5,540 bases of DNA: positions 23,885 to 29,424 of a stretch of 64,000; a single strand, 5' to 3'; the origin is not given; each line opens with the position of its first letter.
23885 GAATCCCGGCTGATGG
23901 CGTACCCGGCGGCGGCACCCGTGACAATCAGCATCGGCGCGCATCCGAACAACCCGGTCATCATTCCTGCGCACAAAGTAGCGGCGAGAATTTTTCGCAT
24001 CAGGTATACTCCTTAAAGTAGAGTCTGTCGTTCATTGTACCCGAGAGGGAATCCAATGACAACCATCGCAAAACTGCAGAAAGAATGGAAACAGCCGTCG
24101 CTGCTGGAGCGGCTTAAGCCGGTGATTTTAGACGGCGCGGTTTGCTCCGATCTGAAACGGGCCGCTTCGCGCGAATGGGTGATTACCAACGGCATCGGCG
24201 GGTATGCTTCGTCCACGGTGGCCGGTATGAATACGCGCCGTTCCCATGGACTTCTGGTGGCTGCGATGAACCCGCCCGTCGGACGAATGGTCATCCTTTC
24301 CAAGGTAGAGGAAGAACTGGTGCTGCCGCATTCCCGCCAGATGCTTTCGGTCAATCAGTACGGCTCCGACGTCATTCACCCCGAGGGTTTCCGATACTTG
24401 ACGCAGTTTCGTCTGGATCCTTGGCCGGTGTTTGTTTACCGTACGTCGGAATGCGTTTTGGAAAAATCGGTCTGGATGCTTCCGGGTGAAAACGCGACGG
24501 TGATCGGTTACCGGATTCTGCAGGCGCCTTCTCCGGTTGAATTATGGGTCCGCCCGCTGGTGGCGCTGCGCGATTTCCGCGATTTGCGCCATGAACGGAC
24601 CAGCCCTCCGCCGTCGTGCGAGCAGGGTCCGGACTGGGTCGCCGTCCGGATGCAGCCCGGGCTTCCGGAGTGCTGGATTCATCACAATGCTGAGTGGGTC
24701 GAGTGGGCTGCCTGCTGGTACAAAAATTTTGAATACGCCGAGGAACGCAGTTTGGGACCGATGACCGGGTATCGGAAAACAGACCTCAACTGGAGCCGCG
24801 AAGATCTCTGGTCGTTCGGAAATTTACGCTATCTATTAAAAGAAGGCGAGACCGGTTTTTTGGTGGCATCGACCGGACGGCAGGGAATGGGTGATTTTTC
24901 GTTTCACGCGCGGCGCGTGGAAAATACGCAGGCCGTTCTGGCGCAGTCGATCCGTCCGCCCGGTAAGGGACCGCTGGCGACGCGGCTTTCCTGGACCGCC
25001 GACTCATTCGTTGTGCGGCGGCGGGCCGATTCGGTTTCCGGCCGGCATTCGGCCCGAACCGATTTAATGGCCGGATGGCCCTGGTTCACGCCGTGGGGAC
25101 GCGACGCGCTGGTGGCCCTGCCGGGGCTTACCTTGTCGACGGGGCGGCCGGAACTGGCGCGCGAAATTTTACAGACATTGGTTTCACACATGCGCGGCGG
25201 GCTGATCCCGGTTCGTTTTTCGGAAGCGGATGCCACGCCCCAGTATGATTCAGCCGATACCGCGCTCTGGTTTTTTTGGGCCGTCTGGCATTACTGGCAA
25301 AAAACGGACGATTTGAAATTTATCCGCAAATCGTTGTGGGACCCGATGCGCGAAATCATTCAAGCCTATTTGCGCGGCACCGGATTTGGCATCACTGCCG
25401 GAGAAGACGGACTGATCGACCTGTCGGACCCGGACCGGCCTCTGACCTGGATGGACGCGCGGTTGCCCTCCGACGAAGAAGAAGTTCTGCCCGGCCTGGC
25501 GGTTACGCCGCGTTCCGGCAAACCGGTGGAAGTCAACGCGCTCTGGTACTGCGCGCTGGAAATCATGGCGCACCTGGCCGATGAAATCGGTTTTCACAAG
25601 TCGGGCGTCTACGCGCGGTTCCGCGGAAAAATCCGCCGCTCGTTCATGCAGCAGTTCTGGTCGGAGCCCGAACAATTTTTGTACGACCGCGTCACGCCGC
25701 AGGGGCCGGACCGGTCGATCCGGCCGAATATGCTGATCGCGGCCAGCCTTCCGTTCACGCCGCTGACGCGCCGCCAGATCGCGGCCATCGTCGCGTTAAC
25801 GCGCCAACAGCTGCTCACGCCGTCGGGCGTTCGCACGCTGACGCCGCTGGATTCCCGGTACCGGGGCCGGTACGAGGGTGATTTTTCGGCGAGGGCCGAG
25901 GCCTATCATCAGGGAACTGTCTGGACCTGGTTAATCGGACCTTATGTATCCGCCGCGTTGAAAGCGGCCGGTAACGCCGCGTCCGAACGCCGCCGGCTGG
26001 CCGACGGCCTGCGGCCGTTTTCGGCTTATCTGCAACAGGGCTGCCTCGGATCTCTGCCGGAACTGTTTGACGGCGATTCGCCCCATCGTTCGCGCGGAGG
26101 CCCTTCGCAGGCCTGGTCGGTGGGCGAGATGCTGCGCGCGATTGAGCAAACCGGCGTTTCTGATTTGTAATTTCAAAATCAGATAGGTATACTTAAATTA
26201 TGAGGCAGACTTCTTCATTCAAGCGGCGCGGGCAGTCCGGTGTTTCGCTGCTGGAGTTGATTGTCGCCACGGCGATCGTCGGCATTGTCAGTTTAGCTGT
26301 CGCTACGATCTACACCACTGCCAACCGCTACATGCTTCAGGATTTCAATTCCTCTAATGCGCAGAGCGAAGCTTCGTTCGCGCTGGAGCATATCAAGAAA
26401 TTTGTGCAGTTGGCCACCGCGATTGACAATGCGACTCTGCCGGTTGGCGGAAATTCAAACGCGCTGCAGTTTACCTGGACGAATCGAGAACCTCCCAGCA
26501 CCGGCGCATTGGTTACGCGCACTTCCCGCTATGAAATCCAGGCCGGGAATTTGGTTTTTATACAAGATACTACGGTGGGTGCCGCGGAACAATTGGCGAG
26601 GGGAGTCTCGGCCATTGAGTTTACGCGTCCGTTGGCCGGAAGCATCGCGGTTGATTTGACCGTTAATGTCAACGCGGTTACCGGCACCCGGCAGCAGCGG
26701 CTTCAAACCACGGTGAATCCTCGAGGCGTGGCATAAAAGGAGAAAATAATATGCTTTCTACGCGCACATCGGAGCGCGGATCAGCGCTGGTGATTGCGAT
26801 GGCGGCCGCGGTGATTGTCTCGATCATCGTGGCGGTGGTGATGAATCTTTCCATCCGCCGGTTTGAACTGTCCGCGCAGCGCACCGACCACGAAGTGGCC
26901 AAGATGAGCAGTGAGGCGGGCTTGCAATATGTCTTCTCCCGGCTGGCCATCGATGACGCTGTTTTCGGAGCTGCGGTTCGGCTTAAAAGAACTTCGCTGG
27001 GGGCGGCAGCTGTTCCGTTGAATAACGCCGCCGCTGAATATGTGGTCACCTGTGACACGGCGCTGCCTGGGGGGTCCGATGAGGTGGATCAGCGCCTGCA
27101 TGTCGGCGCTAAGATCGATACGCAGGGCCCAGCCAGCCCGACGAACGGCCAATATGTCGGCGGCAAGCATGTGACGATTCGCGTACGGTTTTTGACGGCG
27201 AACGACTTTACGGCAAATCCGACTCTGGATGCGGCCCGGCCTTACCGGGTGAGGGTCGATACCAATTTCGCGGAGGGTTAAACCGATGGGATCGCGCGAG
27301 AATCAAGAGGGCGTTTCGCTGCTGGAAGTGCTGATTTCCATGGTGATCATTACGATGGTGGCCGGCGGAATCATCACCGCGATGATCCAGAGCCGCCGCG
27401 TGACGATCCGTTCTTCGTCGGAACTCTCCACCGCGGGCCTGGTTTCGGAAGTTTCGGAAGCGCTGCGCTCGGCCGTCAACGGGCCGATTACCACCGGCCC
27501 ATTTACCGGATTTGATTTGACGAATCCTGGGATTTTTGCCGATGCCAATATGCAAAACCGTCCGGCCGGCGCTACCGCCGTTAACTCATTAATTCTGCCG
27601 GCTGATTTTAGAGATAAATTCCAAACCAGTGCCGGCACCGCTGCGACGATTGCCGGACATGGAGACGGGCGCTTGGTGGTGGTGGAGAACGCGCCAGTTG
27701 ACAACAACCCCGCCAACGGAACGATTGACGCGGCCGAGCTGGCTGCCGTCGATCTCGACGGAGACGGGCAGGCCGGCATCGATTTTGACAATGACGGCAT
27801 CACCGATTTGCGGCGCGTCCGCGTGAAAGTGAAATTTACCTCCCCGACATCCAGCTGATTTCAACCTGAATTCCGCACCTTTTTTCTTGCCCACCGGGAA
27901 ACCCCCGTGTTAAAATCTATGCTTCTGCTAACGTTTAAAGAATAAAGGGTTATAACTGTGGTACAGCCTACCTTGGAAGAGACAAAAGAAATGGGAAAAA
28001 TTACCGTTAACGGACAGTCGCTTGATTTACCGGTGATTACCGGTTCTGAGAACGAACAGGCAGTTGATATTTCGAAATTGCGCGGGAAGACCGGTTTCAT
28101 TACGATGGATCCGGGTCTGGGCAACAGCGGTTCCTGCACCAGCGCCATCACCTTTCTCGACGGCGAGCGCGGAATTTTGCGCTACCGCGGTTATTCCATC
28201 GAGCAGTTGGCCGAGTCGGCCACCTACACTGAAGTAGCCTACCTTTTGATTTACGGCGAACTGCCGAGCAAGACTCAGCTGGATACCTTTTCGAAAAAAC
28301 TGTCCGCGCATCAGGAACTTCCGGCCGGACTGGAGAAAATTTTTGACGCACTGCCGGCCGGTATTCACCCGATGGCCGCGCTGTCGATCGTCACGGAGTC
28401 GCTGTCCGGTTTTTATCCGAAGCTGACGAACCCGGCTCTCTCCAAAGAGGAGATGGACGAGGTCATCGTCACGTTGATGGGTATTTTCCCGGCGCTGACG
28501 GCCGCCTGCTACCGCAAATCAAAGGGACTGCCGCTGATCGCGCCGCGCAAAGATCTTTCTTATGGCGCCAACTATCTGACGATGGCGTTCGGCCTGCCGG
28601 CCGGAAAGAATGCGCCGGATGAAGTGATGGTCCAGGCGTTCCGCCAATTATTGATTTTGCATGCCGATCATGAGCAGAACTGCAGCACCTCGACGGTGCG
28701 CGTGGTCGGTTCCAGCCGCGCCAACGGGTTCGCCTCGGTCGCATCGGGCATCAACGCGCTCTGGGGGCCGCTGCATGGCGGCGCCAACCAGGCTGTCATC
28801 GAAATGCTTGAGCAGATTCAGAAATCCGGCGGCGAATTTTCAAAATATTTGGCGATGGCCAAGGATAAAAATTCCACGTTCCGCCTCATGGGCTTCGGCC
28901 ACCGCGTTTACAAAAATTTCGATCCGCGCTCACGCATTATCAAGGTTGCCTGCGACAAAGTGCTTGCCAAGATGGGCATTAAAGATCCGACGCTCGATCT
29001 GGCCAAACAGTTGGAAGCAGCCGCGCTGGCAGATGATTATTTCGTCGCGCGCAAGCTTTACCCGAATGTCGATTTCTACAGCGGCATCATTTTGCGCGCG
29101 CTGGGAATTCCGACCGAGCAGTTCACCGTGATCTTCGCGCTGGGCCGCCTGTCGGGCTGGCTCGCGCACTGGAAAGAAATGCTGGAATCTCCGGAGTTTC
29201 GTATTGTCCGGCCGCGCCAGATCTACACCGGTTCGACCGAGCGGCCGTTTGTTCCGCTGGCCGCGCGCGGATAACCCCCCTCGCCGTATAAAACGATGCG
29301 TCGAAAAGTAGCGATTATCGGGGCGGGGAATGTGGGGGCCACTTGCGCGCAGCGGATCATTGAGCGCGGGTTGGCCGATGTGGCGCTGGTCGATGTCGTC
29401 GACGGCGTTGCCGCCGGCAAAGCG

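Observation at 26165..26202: Recurring GTATACT -10-like element placed 6-12 nt before start codons: apparent leaderless or near-leaderless promoters for the accessory genes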

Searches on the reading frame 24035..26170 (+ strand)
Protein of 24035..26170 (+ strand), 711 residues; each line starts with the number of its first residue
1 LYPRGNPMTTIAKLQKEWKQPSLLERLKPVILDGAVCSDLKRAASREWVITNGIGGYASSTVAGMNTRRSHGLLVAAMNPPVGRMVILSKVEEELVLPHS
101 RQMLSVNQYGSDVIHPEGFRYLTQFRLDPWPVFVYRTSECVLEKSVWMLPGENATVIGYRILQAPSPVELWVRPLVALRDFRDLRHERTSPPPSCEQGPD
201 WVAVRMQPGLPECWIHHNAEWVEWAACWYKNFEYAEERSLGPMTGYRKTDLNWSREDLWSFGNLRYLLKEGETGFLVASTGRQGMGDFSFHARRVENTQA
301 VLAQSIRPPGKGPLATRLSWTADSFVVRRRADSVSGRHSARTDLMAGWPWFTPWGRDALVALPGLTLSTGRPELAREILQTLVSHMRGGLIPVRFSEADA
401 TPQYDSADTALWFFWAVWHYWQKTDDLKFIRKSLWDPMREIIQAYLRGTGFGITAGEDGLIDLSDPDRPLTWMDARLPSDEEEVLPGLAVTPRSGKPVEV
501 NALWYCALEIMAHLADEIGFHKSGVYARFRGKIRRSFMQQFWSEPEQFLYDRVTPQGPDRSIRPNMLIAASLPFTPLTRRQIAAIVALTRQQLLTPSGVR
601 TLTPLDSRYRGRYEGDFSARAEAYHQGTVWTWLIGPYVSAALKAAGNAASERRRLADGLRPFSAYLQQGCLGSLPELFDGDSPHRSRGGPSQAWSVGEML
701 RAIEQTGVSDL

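Call 7: search_protein_families(library=pfam, proteins=[window:24035-26170:+], max_evalue=0.001)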
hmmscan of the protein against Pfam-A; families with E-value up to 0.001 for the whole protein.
window:24035-26170:+ (711 aa): 3 families
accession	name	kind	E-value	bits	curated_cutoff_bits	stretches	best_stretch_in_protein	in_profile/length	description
PF06202.20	GDE_C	-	2.9e-105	352.6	21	1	322-701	3-367/367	Amylo-alpha-1,6-glucosidase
PF12439.13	GDE_N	-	4.7e-64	216.3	27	1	46-273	1-217/219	Glycogen debranching enzyme N terminal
PF17389.8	Bac_rhamnosid6H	-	0.00096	19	24.5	0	353-545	43-216/339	Bacterial alpha-L-rhamnosidase 6 hairpin glycosidase domain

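Call 14: find_related_loci(query=window:24056-26170:+, collection=genome_contigs, flank=10000)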
Query window:24056-26170:+ (704 aa) in genome_contigs; peptide patterns used: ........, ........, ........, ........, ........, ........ (x = any residue, [..] = any of these).
423 stretches matched a pattern; 386 encode a relative of the query (tblastn E <= 1e-3); the best 80 are kept; 80 distinct loci.
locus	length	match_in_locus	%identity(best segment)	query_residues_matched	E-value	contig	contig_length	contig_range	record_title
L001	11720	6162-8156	61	20-704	0e+0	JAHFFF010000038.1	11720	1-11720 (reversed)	MAG: Candidatus Omnitrophota bacterium isolate nzgw286 NODE_3801_length_11721_cov_4.472931, whole genome shotgun sequenc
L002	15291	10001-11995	59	20-704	0e+0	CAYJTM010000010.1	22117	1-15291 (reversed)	MAG TPA_asm: uncultured Planctomycetia bacterium isolate ERP125453_co1_224 genome assembly, contig: NODE_2217_length_221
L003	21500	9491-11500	58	20-704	0e+0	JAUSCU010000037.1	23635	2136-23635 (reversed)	MAG: Candidatus Omnitrophota bacterium isolate E14_concoct.bin.167_sub E14_k141_62513, whole genome shotgun sequence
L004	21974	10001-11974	58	29-704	0e+0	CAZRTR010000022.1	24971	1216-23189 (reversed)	MAG TPA_asm: uncultured Planctomycetia bacterium isolate ERP125453_co1_528 genome assembly, contig: NODE_1790_length_249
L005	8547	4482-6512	57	20-704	0e+0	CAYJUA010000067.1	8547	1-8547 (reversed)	MAG TPA_asm: uncultured Planctomycetia bacterium isolate ERP125453_co1_428 genome assembly, contig: NODE_10099_length_85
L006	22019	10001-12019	56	14-704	0e+0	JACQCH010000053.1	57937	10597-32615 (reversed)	MAG: Candidatus Omnitrophota bacterium isolate NC_groundwater_963_Pr1_S-0.2um_59_43 Montesol18-Sp2_coassembly_scaffold_9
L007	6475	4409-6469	54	1-698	0e+0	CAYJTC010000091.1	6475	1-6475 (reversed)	MAG TPA_asm: uncultured Planctomycetia bacterium isolate ERP125453_co1_454 genome assembly, contig: NODE_15476_length_64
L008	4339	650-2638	54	17-704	0e+0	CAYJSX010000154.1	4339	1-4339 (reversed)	MAG TPA_asm: uncultured Planctomycetia bacterium isolate ERP125453_co1_275 genome assembly, contig: NODE_27997_length_43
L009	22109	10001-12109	52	5-704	0e+0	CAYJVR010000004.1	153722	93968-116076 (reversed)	MAG TPA_asm: uncultured Planctomycetia bacterium isolate ERP125453_co1_218 genome assembly, contig: NODE_31_length_15372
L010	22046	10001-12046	52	17-702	0e+0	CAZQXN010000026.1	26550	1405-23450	MAG TPA_asm: uncultured Planctomycetia bacterium isolate SRP167671_co1_127 genome assembly, contig: NODE_2058_length_265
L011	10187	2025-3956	52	21-699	0e+0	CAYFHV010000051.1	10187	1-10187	MAG TPA_asm: uncultured Planctomycetia bacterium isolate ERP013524_co1_43 genome assembly, contig: NODE_1402_length_1018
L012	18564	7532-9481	52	20-704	0e+0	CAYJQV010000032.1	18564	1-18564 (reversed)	MAG TPA_asm: uncultured Planctomycetia bacterium isolate ERP125453_co1_223 genome assembly, contig: NODE_2980_length_185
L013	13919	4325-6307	53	17-703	0e+0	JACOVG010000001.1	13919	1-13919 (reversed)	MAG: Candidatus Omnitrophota bacterium isolate NC_groundwater_94_Ag_S2p5_63_724 S_2p5_S6_170907_scaffold_143118, whole g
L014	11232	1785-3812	54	17-704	0e+0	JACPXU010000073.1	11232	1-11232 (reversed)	MAG: Candidatus Omnitrophota bacterium isolate NC_groundwater_845_Pr1_B-0.1um_65_10 Montesol18_Bp1_scaffold_954107, whol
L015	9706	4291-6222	43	25-696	7e-161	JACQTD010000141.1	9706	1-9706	MAG: Acidobacteria bacterium isolate NC_groundwater_1402_Ag_S-0.65um_60_18 S_p65_S5_coassembly_k141_2301013, whole genom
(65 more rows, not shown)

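Call 35: find_related_loci(query=window:24056-26170:+, collection=metagenome_contigs, flank=4000)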
Query window:24056-26170:+ (704 aa) in metagenome_contigs; peptide patterns used: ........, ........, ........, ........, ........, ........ (x = any residue, [..] = any of these).
376 stretches matched a pattern; 310 encode a relative of the query (tblastn E <= 1e-3); the best 80 are kept; 80 distinct loci.
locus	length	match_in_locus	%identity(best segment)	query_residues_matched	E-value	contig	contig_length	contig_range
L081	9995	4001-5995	60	20-704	0e+0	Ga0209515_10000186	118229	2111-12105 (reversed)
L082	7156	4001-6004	59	17-704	0e+0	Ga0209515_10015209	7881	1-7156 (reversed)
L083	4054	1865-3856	58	21-704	0e+0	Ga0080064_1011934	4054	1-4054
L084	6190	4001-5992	58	21-704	0e+0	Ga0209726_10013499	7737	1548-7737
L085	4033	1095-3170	57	20-704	0e+0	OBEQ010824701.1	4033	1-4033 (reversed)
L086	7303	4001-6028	57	14-704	0e+0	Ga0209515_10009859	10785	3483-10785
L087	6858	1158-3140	57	26-704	0e+0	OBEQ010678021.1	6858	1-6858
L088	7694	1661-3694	57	21-704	0e+0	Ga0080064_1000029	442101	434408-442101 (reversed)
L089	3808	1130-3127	54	17-704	0e+0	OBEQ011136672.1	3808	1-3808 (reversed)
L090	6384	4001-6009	59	15-704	0e+0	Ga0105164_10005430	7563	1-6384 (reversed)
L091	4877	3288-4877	53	17-559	0e+0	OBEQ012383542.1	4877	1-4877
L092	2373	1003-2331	59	13-474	0e+0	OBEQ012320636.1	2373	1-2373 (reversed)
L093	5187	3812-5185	55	1-463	4e-166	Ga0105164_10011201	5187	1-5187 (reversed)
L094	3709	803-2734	42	32-702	2e-169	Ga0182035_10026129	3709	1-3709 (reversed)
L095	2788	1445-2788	55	20-488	2e-171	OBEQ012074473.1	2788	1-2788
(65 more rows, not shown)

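Call 44: search_protein_families(library=pfam, proteins=[L082:3546-3929:+], max_evalue=0.001)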
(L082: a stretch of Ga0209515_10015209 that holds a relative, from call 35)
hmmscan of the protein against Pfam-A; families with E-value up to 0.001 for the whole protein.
L082:3546-3929:+ (127 aa): 1 family
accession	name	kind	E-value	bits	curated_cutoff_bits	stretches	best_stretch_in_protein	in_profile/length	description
PF02627.25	CMD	-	3.3e-09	37.1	23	1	44-116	2-74/84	Carboxymuconolactone decarboxylase family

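Call 65: search_protein_families(library=pfam, proteins=[L003:17555-19474:+, L013:12240-13757:+, L002:1776-2045:+], max_evalue=0.001)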
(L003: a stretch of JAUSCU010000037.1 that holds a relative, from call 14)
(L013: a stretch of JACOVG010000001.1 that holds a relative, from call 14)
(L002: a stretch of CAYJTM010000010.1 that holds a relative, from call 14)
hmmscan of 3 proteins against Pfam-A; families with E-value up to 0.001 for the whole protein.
L003:17555-19474:+ (639 aa): 1 family
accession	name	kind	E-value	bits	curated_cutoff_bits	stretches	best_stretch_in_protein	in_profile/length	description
PF13884.11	Peptidase_S74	-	6.3e-16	58.8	22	1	529-586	1-57/58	Chaperone of endosialidase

L013:12240-13757:+ (505 aa): 0 families

L002:1776-2045:+ (89 aa): 1 family
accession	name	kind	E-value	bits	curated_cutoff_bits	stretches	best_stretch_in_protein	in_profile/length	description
PF04014.23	MazE_antitoxin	-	4.7e-05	23.7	24.7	1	8-49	2-44/48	Antidote-toxin recognition MazE, bacterial antitoxin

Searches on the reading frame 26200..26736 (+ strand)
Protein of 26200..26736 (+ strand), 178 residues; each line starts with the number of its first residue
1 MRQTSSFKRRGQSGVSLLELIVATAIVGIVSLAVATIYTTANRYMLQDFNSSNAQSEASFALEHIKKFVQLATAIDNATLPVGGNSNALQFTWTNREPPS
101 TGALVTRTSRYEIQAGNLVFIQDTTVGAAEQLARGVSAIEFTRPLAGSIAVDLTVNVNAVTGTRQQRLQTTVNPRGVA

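Call 6: search_protein_families(library=pfam, proteins=[window:26200-26736:+], max_evalue=0.01)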
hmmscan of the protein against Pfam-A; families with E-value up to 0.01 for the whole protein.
window:26200-26736:+ (178 aa): 1 family
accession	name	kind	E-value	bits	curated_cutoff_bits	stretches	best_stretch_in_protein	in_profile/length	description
PF07963.17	N_methyl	-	1.9e-06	27.7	21.2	1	9-34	1-26/27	Prokaryotic N-terminal methylation motif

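Call 59: find_encoding_contigs(protein=window:26200-26736:+, flank=3000, max_places=6)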
Protein window:26200-26736:+ (178 aa): 3 contigs read that carry it; 2 places shown.
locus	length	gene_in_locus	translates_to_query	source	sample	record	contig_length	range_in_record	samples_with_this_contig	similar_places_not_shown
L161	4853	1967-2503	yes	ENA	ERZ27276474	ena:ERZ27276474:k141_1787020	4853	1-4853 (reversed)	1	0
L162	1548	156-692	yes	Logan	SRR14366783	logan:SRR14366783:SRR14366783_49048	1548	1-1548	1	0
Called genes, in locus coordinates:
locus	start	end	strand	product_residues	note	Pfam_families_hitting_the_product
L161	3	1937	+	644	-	?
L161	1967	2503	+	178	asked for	PF07963:N_methyl (weak)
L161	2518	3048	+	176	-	-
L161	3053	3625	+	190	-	PF07963:N_methyl (weak)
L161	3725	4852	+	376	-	?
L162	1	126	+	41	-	?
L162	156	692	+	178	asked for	PF07963:N_methyl (weak)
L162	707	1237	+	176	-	-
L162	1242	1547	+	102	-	?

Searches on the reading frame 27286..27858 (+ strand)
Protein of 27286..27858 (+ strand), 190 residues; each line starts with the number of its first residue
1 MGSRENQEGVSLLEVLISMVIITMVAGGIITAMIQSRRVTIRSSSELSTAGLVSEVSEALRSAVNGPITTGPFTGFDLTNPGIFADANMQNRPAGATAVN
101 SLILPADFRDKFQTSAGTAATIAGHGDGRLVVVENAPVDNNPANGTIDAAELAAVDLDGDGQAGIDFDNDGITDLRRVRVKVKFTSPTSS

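Call 6: search_protein_families(library=pfam, proteins=[window:27286-27858:+], max_evalue=0.01)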
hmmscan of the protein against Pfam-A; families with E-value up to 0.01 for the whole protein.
window:27286-27858:+ (190 aa): 1 family
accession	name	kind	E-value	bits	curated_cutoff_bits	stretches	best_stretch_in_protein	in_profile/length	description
PF07963.17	N_methyl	-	4.8e-06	26.4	21.2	1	6-29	3-26/27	Prokaryotic N-terminal methylation motif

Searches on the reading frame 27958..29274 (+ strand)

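Call 6: search_protein_families(library=pfam, proteins=[window:27958-29274:+], max_evalue=0.01)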
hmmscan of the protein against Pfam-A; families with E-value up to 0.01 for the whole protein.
window:27958-29274:+ (438 aa): 1 family
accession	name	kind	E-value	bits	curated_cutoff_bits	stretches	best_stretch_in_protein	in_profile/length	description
PF00285.26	Citrate_synt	-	4.9e-130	434.1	27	1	53-420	1-357/357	Citrate synthase, C-terminal domain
